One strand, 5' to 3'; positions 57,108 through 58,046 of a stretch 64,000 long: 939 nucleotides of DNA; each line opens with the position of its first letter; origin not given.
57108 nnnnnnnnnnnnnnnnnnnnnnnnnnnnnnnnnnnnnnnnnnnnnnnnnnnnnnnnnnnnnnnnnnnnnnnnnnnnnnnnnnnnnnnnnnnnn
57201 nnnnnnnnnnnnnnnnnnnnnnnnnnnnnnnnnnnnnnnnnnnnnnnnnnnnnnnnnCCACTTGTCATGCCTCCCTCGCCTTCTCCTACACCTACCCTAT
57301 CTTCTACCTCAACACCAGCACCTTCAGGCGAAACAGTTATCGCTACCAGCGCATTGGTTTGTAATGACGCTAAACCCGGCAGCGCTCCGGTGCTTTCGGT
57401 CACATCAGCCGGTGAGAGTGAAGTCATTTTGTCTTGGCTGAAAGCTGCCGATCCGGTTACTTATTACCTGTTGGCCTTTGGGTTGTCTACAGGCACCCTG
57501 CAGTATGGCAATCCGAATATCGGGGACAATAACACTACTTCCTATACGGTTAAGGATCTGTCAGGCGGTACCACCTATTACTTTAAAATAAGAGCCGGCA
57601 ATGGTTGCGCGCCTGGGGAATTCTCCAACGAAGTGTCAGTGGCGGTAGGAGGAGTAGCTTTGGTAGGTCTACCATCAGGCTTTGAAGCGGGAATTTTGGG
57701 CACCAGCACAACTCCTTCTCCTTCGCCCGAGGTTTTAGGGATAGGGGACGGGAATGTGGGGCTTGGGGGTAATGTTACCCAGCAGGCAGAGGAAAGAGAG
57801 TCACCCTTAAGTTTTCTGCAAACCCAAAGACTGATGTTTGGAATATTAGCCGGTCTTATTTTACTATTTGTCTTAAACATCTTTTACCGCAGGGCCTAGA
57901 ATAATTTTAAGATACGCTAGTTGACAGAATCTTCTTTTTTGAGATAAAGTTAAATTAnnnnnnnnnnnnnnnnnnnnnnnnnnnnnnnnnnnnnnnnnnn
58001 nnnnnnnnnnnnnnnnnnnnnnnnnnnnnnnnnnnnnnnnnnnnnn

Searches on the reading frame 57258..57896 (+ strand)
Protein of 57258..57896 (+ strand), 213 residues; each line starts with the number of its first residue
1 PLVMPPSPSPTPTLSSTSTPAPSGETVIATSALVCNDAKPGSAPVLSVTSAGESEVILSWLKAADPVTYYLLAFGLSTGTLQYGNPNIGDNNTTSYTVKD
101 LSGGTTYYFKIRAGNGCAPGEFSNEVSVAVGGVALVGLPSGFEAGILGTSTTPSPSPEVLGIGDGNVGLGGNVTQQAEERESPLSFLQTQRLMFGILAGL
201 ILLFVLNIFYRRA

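Call 12: find_homologous_proteins(query=window:57258-57896:+, max_evalue=0.001)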
Query window:57258-57896:+ (213 aa): 64 proteins with E <= 0.001 among 2985 candidates.
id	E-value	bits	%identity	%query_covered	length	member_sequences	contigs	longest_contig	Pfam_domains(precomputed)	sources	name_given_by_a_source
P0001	1.2e-44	170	67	57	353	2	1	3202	PF13287.13,PF13290.14,PF00041.28,PF16656.12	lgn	-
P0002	6.3e-44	168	63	58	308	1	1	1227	PF00041.28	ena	-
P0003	7.2e-44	168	52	63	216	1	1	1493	PF00041.28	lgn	-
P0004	5.0e-43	165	46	91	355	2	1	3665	PF00041.28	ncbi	-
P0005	2.3e-41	160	57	64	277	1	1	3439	PF00041.28,PF16656.12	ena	-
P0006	7.7e-41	158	60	62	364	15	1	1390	PF00041.28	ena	-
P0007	1.9e-40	157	51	73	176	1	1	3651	PF00041.28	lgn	-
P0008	5.9e-40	155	53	69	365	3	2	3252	PF00041.28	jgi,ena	-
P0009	7.0e-40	155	60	62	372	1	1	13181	PF00041.28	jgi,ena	-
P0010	3.7e-39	152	57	62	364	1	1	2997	PF00041.28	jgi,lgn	jgi:hypothetical protein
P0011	5.3e-39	152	49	86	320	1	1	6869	PF00041.28,PF16656.12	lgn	-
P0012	5.5e-39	152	58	56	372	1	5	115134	PF00041.28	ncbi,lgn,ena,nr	ncbi:MAG: fibronectin type III domain-containing protein [Patescibacteria group bacterium]|nr:fibron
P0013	9.4e-39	151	54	69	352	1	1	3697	PF00041.28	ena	-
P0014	1.1e-38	151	55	61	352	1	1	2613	PF00041.28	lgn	-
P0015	1.8e-38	150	45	82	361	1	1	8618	PF00041.28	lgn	-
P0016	3.2e-38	149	44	89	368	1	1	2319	PF00041.28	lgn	-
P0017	5.4e-38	149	57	60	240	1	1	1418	PF00041.28,PF16656.12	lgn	-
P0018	5.5e-38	149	54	71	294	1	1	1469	PF00041.28,PF16656.12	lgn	-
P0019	5.6e-38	149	61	57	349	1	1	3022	PF00041.28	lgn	-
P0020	1.3e-37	147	56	64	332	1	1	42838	PF00041.28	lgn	-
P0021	1.5e-37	147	42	91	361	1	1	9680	PF00041.28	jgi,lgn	-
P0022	2.5e-37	146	44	97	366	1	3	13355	PF00041.28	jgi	jgi:hypothetical protein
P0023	5.8e-37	145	59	62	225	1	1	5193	PF00041.28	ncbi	-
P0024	5.8e-36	142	57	62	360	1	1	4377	PF00041.28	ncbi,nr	ncbi:fibronectin type III domain-containing protein [Candidatus Gottesmanbacteria bacterium]|nr:fibr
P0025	5.9e-36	142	60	57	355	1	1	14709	PF00041.28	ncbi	-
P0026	1.7e-35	141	48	69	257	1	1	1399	PF00041.28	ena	-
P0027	4.9e-35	139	58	61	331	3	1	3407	PF00041.28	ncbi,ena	ncbi:MAG: fibronectin type III domain-containing protein [Patescibacteria group bacterium]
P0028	1.5e-34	137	56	54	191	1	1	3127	PF00041.28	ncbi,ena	-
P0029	2.0e-34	137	58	55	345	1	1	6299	PF00041.28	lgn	-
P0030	2.9e-34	136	57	61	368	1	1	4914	PF13287.13,PF13290.14,PF00041.28,PF16656.12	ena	-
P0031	8.9e-34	135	59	55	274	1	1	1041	PF00041.28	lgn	-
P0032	9.3e-34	135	59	57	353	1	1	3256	PF00041.28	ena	-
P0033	1.1e-33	134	48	85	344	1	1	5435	PF00041.28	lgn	-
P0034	4.5e-33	133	66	44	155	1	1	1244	PF00041.28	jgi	-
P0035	7.9e-33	132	58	54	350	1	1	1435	PF00041.28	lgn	-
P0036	2.0e-32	130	45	85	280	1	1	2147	PF00041.28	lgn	-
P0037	4.4e-32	129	53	59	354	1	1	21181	PF00041.28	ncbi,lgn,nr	ncbi:fibronectin type III domain-containing protein [Patescibacteria group bacterium]|nr:fibronectin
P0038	8.4e-32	128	56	55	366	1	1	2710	PF00041.28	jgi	-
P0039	9.6e-32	128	59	55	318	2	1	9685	PF00041.28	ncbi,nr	ncbi:MAG: fibronectin type III domain-containing protein [bacterium]|nr:fibronectin type III domain-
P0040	2.4e-31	127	46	65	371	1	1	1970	PF00041.28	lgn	-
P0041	6.9e-31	125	43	85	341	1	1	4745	PF00041.28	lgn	-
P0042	8.1e-31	125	52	61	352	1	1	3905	PF25059.2,PF00041.28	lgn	-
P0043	1.1e-30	125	58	51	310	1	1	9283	PF00041.28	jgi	-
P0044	5.9e-30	122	41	85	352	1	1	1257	PF00041.28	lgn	-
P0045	8.1e-30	122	49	67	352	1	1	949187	PF00041.28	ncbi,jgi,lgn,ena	ncbi:MAG: fibronectin type III domain-containing protein [Candidatus Shapirobacteria bacterium]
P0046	1.1e-29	122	47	65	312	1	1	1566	PF00041.28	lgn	-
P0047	1.3e-29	121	44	97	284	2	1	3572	PF00041.28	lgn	-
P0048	4.1e-29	120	47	63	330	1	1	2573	PF00041.28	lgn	-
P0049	9.5e-29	118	43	80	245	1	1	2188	PF00041.28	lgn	-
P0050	1.4e-28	118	47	67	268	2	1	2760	PF00041.28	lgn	-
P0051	2.1e-28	117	61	47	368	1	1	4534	PF02369.23,PF00041.28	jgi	jgi:hypothetical protein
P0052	2.2e-28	117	55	55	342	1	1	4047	PF00041.28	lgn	-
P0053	3.3e-28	117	56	54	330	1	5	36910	PF02369.23,PF00041.28,PF09134.17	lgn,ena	-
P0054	5.4e-27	113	48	58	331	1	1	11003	PF02369.23,PF00041.28,PF09134.17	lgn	-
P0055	5.5e-27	113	54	60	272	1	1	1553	PF00041.28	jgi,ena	-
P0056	1.8e-24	104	44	63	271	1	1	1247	PF00041.28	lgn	-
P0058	1.8e-21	95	48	50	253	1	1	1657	PF00041.28,PF16656.12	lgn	-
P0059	5.8e-19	86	55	46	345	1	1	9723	PF02369.23,PF00041.28,PF09134.17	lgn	-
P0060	1.8e-18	85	57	34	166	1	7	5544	PF00041.28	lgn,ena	-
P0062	3.4e-13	68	46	43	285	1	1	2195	PF00041.28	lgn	-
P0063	3.4e-12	64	37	58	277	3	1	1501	PF00041.28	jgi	jgi:hypothetical protein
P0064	5.4e-6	44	35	44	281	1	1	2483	PF02369.23,PF00041.28,PF16656.12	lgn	-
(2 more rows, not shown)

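Call 16: find_encoding_contigs(protein=P0012, flank=10000, max_places=2)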
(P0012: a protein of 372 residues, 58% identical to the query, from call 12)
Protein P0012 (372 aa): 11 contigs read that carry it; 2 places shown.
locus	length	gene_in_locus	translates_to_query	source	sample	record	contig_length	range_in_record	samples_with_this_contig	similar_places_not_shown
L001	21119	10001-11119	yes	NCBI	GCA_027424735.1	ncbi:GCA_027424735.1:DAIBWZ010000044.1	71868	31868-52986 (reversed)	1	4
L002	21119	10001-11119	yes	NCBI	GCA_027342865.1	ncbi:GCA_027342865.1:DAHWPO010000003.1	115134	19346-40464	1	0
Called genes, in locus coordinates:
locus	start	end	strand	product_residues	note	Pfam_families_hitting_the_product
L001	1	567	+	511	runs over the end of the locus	PF02896:PEP-utilizers_C (weak)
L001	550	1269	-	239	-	PF00590:TP_methylase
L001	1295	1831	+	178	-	PF09335:VTT_dom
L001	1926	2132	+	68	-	-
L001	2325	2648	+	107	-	-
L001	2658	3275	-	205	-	PF01726:LexA_DNA_bind, PF00717:Peptidase_S24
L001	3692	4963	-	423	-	-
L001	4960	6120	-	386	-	PF01590:GAF, PF13185:GAF_2, PF13492:GAF_3 (weak), PF00512:HisKA, PF02518:HATPase_c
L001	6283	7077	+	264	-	-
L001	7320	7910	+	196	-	-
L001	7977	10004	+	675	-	PF10502:Peptidase_S26 (weak), PF00932:LTD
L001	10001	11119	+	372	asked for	PF00041:fn3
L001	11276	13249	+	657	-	PF00270:DEAD (faint), PF04851:ResIII, PF17757:UvrB_inter, PF27431:UvrB_3rd, PF00271:Helicase_C, PF12344:UvrB, PF02151:UVR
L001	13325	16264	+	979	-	PF00005:ABC_tran (faint), PF02463:SMC_N (faint), PF03193:RsgA_GTPase (faint), PF13175:AAA_15 (faint), PF13191:AAA_16 (faint), PF13304:AAA_21 (faint), PF17760:UvrA_inter, PF17755:UvrA_DNA-bind, +4 more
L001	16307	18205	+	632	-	PF01841:Transglut_core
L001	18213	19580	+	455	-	PF01541:GIY-YIG (weak), PF27096:UvrC_M, PF08459:UvrC_RNaseH_dom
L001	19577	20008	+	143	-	PF04020:Phage_holin_4_2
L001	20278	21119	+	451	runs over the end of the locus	PF00496:SBP_bac_5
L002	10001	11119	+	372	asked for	PF00041:fn3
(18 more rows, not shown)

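Call 17: find_encoding_contigs(protein=P0045, flank=10000, max_places=2)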
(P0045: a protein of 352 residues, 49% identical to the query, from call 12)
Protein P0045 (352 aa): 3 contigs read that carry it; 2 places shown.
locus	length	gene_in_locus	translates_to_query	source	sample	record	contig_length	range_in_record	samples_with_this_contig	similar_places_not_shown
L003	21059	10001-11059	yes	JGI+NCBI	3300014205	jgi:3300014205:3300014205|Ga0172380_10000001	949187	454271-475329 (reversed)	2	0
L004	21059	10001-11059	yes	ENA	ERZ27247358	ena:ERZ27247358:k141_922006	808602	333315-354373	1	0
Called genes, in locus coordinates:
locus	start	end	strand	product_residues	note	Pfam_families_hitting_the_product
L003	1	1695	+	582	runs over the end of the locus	PF01336:tRNA_anti-codon, PF00152:tRNA-synt_2, PF02938:GAD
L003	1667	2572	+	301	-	PF00768:Peptidase_S11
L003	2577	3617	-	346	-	-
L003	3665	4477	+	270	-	PF02498:Bro-N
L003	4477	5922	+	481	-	PF00749:tRNA-synt_1c, PF19269:Anticodon_2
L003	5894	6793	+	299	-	PF00932:LTD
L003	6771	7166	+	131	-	PF04892:VanZ-LLP1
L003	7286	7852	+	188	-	-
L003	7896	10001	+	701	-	PF10502:Peptidase_S26 (weak)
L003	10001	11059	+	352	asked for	PF00041:fn3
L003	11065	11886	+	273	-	PF00188:CAP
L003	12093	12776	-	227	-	PF01746:tRNA_m1G_MT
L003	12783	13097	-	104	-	-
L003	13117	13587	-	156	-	-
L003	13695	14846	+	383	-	PF00535:Glycos_transf_2, PF04138:GtrA_DPMS_TM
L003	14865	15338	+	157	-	-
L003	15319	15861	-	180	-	PF00565:SNase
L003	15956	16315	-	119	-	-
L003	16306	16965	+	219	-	PF00027:cNMP_binding, PF13545:HTH_Crp_2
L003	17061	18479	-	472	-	PF00224:PK, PF02887:PK_C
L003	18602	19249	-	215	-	PF00753:Lactamase_B, PF19583:ODP (weak)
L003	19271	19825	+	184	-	PF00076:RRM_1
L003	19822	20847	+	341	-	PF01207:Dus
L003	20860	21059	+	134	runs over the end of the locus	-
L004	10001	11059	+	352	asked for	PF00041:fn3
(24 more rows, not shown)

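Call 19: search_protein_families(library=pfam, proteins=[L001:7977-10001:+, L003:7896-9998:+, L001:7320-7907:+, L001:6283-7074:+, L003:7286-7849:+, P0012, P0045, L003:5894-6790:+], max_evalue=0.1)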
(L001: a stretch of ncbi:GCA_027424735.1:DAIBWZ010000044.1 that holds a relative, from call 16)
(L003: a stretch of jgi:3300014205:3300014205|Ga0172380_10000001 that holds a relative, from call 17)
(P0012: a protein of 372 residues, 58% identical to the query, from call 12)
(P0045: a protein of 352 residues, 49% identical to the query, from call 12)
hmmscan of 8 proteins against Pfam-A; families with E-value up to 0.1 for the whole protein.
L001:7977-10001:+ (675 aa): 3 families
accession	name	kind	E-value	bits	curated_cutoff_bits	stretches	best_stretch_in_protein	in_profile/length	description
PF00932.25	LTD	-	3.2e-13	50.5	34.3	1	373-491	2-104/109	Lamin Tail Domain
PF10502.14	Peptidase_S26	-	6.9e-07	29.8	22.9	1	33-104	4-77/168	Signal peptidase, peptidase S26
PF00717.28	Peptidase_S24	-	4.6e-05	23.5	23.3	1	48-110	31-87/116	Peptidase S24-like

L003:7896-9998:+ (701 aa): 2 families
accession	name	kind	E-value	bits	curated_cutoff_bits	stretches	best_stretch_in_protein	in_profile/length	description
PF10502.14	Peptidase_S26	-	1.3e-05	25.7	22.9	1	18-87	14-80/168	Signal peptidase, peptidase S26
PF00932.25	LTD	-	0.016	16.1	34.3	1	519-542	23-46/109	Lamin Tail Domain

L001:7320-7907:+ (196 aa): 2 families
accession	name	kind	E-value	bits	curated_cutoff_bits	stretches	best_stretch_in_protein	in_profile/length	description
PF13313.11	DUF4082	-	0.027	14.9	28.4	0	36-73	38-73/143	Domain of unknown function (DUF4082)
PF12389.13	Peptidase_M73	-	0.053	13.8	22.5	1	3-47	5-48/196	Camelysin metallo-endopeptidase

L001:6283-7074:+ (264 aa): 0 families

L003:7286-7849:+ (188 aa): 1 family
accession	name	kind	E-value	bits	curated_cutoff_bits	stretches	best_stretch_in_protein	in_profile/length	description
PF12389.13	Peptidase_M73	-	0.0015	18.9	22.5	1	2-48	4-49/196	Camelysin metallo-endopeptidase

P0012 (372 aa): 4 families
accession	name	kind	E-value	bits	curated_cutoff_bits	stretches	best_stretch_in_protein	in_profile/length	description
PF00041.27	fn3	-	3.3e-11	43.7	25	1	200-285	3-83/84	Fibronectin type III domain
PF16656.11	Pur_ac_phosph_N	-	0.00022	22.2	30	1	205-273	6-83/93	Purple acid Phosphatase, N-terminal domain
PF19081.6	Ig_7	-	0.015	16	27.3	1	197-276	1-72/84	Ig-like domain CHU_C associated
PF25059.1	FN3_DSCAM-DSCAML_C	-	0.024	15.4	39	1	216-273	12-67/89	DSCAM/DSCAML C-terminal Fn3-like domain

P0045 (352 aa): 4 families
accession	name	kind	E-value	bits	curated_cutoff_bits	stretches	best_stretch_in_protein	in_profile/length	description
PF00041.27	fn3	-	9.7e-12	45.4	25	1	178-263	2-83/84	Fibronectin type III domain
PF16656.11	Pur_ac_phosph_N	-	0.0014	19.6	30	1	181-258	7-86/93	Purple acid Phosphatase, N-terminal domain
PF19081.6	Ig_7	-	0.045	14.5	27.3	1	175-254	1-72/84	Ig-like domain CHU_C associated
PF25814.1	fn3_SORL1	-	0.057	13.9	27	0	175-261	3-83/90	SORL1-like, fn3 domain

L003:5894-6790:+ (299 aa): 1 family
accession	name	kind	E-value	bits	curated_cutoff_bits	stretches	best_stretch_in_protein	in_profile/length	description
PF00932.25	LTD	-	7.2e-20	71.8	34.3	2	6-91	8-105/109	Lamin Tail Domain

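Call 24: find_related_loci(query=A1, collection=genome_contigs, flank=10000)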
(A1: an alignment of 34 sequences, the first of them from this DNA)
Query A1 (191 aa) in genome_contigs; peptide patterns used: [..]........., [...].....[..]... (x = any residue, [..] = any of these).
280 stretches matched a pattern; 155 encode a relative of the query (tblastn E <= 1e-3); the best 80 are kept; 80 distinct loci.
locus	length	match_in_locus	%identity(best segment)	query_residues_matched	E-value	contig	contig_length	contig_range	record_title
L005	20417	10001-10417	63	13-144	9e-50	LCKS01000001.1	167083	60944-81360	MAG: Candidatus Amesbacteria bacterium GW2011_GWC2_45_19 UX05_C0001, whole genome shotgun sequence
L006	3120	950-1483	48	13-190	2e-48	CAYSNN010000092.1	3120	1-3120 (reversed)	MAG TPA_asm: uncultured Gammaproteobacteria bacterium isolate binchicken_co251_42 genome assembly, contig: NODE_45743_le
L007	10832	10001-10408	63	9-137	5e-48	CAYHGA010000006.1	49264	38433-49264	MAG TPA_asm: uncultured Gammaproteobacteria bacterium isolate ERP119705_co10_249 genome assembly, contig: NODE_458_lengt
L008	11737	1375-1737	64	10-129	4e-47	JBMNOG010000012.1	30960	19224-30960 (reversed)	MAG: Patescibacteria group bacterium isolate SBF912SR1HQ0020 scaffold_4206_c1, whole genome shotgun sequence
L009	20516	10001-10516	47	12-190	7e-47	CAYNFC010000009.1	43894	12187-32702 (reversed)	MAG TPA_asm: uncultured Gammaproteobacteria bacterium isolate binchicken_co266_245 genome assembly, contig: NODE_1603_le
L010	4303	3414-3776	62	9-129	7e-45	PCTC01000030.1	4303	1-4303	MAG: Candidatus Roizmanbacteria bacterium CG22_combo_CG10-13_8_21_14_all_34_12 CG22_scaffold_15030_c, whole genome shotg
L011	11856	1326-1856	45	10-190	2e-44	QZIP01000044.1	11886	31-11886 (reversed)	MAG: Candidatus Parcubacteria bacterium isolate SURF_62 Ga0104751_1007437, whole genome shotgun sequence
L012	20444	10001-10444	54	9-144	3e-44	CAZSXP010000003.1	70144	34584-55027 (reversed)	MAG TPA_asm: uncultured Gammaproteobacteria bacterium isolate SRP062349_co2_93 genome assembly, contig: NODE_246_length_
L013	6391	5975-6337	61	9-129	1e-43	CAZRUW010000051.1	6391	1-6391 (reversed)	MAG TPA_asm: uncultured Gammaproteobacteria bacterium isolate SRP271791_co1_61 genome assembly, contig: k141_154505, who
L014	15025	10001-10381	59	9-135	2e-43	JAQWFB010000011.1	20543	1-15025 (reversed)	MAG: Candidatus Shapirobacteria bacterium isolate STF2_89 NODE_6370_length_20543_cov_19.797071_Sandtown_F2, whole genome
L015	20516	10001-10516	44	3-188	2e-43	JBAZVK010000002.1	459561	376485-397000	MAG: Patescibacteria group bacterium isolate SO_2017_GW1_250 NODE_138_length_459561_cov_8.100539_OW334_2017, whole genom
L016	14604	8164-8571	57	10-139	2e-43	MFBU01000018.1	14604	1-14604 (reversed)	MAG: Candidatus Curtissbacteria bacterium RIFCSPLOWO2_02_41_11 rifcsplowo2_02_sub10_scaffold_520, whole genome shotgun s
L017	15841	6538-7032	47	12-190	3e-43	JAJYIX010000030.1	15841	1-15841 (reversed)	MAG: bacterium isolate DBS2-1.bin136 NODE_6722_length_15841_cov_1.422935, whole genome shotgun sequence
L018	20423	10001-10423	55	12-139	5e-43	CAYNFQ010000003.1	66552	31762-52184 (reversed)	MAG TPA_asm: uncultured Gammaproteobacteria bacterium isolate binchicken_co110_279 genome assembly, contig: NODE_1094_le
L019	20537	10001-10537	45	9-190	7e-43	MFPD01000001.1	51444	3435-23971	MAG: Candidatus Levybacteria bacterium RIFCSPLOWO2_02_FULL_37_18 rifcsplowo2_02_scaffold_1050, whole genome shotgun sequ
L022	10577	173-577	57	5-136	1e-42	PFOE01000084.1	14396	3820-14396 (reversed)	MAG: Candidatus Roizmanbacteria bacterium CG_4_10_14_0_2_um_filter_36_35 CG_4_10_14_0.2_scaffold_13767_c, whole genome s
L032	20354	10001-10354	57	12-129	3e-41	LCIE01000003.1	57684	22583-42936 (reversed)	MAG: Candidatus Collierbacteria bacterium GW2011_GWC2_44_18 UW41_C0003, whole genome shotgun sequence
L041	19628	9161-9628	53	1-150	5e-41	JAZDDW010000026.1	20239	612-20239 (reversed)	MAG: bacterium isolate MEGAHIT-group-0.11 k141_18337712, whole genome shotgun sequence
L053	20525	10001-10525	43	9-190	7e-40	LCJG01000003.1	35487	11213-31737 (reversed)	MAG: Candidatus Collierbacteria bacterium GW2011_GWB1_44_6 UW68_C0003, whole genome shotgun sequence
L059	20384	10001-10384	55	12-137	4e-39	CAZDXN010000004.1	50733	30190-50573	MAG TPA_asm: uncultured Pseudomonadales bacterium isolate binchicken_co38_1253 genome assembly, contig: NODE_1502_length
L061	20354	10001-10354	59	12-129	2e-38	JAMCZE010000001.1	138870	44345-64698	MAG: Patescibacteria group bacterium isolate FK_Sedi_B_Bin.317 NODE_142_length_138870_cov_23.1441, whole genome shotgun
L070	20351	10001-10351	54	13-129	6e-38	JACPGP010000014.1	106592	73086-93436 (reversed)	MAG: Candidatus Levyibacteriota bacterium isolate NC_groundwater_391_Ag_B-0.1um_40_33 GD18-4_B1_scaffold_397349, whole g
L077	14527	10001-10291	60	29-125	2e-36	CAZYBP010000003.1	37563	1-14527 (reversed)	MAG TPA_asm: uncultured Gammaproteobacteria bacterium isolate binchicken_co227_340 genome assembly, contig: NODE_1934_le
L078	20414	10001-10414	49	13-142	2e-36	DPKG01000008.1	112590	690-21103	MAG TPA_asm: Candidatus Shapirobacteria bacterium isolate UBA12405 contig_2354, whole genome shotgun sequence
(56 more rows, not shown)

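Call 29: search_protein_representatives(alignment_id=A1)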
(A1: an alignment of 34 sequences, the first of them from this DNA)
Query: 34 sequences, 181 profile positions. Proteins with E-value up to 0.001 (for the whole library): 30263; up to 1e-10: 9255; up to 1e-30: 1355. The best 150 are listed.
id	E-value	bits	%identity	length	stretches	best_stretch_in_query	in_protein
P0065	1.0e-278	931.1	-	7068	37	16-101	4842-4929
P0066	4.4e-240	805.2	-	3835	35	20-108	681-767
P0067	7.9e-210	706.6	-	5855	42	15-91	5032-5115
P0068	1.1e-205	693.1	-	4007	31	6-109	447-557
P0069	1.1e-204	689.8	-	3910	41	21-120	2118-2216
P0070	5.1e-193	651.8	-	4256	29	20-109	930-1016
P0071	6.9e-189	638.4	-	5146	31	14-109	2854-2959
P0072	1.2e-185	627.9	-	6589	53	12-104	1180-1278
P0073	4.3e-185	626.0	-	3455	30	20-130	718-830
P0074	4.8e-181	612.8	-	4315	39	21-109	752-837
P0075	2.3e-179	607.3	-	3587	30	20-110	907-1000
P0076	1.8e-172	584.9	-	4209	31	21-108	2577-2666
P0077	7.2e-166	563.4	-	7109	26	7-111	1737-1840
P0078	1.4e-163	555.9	-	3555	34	16-94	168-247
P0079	1.9e-158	539.1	-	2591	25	20-109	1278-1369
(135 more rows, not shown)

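Call 41: predict_structure(alignment_id=A1)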
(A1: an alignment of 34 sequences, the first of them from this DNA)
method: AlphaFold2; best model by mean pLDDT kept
length: 191 residues; sequences in the alignment: 34
mean_pLDDT: 85.3   pTM: 0.63
mean pLDDT of the five models: 85.3, 85.1, 84.5, 83.6, 83.2
residues with pLDDT >= 90: 131; 70-90: 18; 50-70: 23; < 50: 19
segments of 3 or more residues with pLDDT < 50: 129-133, 140-145, 147-150
pLDDT, mean of each block of 10 residues (from residue 1): 70 93 97 98 98 97 96 98 98 96 97 97 75 50 47 51 73 96 96 79
secondary structure, 60 per line:
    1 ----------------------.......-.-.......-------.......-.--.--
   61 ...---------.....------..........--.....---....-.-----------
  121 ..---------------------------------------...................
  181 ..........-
elements in order: E23-29 E33-39 E47-53 E61-63 E73-77 E84-93 E96-100 E104-107 H162-190

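Call 46: fold_search(model_id=the predicted structure, library=pdb)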
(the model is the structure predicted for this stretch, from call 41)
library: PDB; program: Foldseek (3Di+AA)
matches with E <= 10: 1952; with E <= 0.001: 426
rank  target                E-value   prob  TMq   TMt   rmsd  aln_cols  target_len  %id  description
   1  4u3h                  8.1e-07  1.00  0.40  0.72   5.6        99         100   31  Crystal structure of FN3con (released 2015-02-11)
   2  7y8s_B                3.2e-06  1.00  0.41  0.28   2.9        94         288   30  Crystal structure of sDscam FNIII1-3 domains, isoform beta2v6 (released 2023-05-24)
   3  3n1g_C                4.2e-06  1.00  0.43  0.76   2.5       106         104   14  Crystal structure of DhhN bound to BOCFn3 (released 2010-06-02)
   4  7y8s_A                4.5e-06  1.00  0.41  0.29   2.5        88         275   31  Crystal structure of sDscam FNIII1-3 domains, isoform beta2v6 (released 2023-05-24)
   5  6pol_C                4.5e-06  1.00  0.40  0.72   3.3       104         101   22  Crystal structure of the human NELL1 EGF1-3-Robo3 FN1 complex (released 2020-05-06)
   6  4wtw_B                5.5e-06  1.00  0.37  0.71   3.3        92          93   24  Crystal structure of the third FnIII domain of integrin beta4 (released 2015-02-11)
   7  3n1g_D                5.8e-06  1.00  0.43  0.78   2.6       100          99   15  Crystal structure of DhhN bound to BOCFn3 (released 2010-06-02)
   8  6pol_E                5.8e-06  1.00  0.41  0.73   3.3       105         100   22  Crystal structure of the human NELL1 EGF1-3-Robo3 FN1 complex (released 2020-05-06)
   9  4urt_B                7.2e-06  1.00  0.39  0.37   4.9       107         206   27  The crystal structure of a fragment of netrin-1 in complex with FN5- FN6 of DCC (released 2014-09-10)
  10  3b83_D                7.2e-06  1.00  0.35  0.67   4.1       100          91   24  Computer-Based Redesign of a beta Sandwich Protein Suggests that Extensive Negative Design Is Not Required for De Novo (released 2008-11-04)
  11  2dju_MODEL_1_A        7.6e-06  1.00  0.42  0.74   2.1        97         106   29  Solution structures of the fn3 domain of human receptor-type tyrosine-protein phosphatase F (released 2006-10-05)
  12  4wtw_A                8.0e-06  1.00  0.39  0.74   3.2        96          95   24  Crystal structure of the third FnIII domain of integrin beta4 (released 2015-02-11)
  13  6pol_A                8.5e-06  1.00  0.40  0.71   3.3       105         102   24  Crystal structure of the human NELL1 EGF1-3-Robo3 FN1 complex (released 2020-05-06)
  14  7y6e_B                1.0e-05  1.00  0.38  0.38   2.7        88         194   31  Crystal structure of sDscam FNIII23 domains, isoform Beta2v6 (released 2023-05-24)
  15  6pog_A                1.0e-05  1.00  0.40  0.71   3.7       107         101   21  Crystal structure of the NELL2 EGF1-6-Robo3 FN1 complex (released 2020-05-06)
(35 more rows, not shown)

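Call 51: predict_structure(alignment_id=A2)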
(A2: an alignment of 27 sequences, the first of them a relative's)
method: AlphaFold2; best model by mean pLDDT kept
length: 372 residues; sequences in the alignment: 27
mean_pLDDT: 76.6   pTM: 0.46
mean pLDDT of the five models: 76.6, 76.3, 73.4, 71.0, 70.6
residues with pLDDT >= 90: 107; 70-90: 173; 50-70: 28; < 50: 64
segments of 3 or more residues with pLDDT < 50: 20-22, 168-198, 316-345
pLDDT, mean of each block of 10 residues (from residue 1): 81 73 76 74 82 81 91 86 78 87 83 86 87 88 79 78 56 37 32 41 89 96 97 94 94 89 94 97 91 96 86 53 32 30 53 87 85 57
secondary structure, 60 per line:
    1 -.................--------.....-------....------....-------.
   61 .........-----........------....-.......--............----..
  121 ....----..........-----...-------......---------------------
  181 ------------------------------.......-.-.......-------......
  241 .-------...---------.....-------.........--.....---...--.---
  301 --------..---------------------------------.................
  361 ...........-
elements in order: H2-18 E27-31 E39-42 H49-52 E60-69 E75-82 H89-92 E94-100 E103-109 H110-114 E119-124 E129-138 E154-159 E211-217 E221-227 E235-241 E249-251 E261-265 E273-281 E284-288 E292-294 H344-371
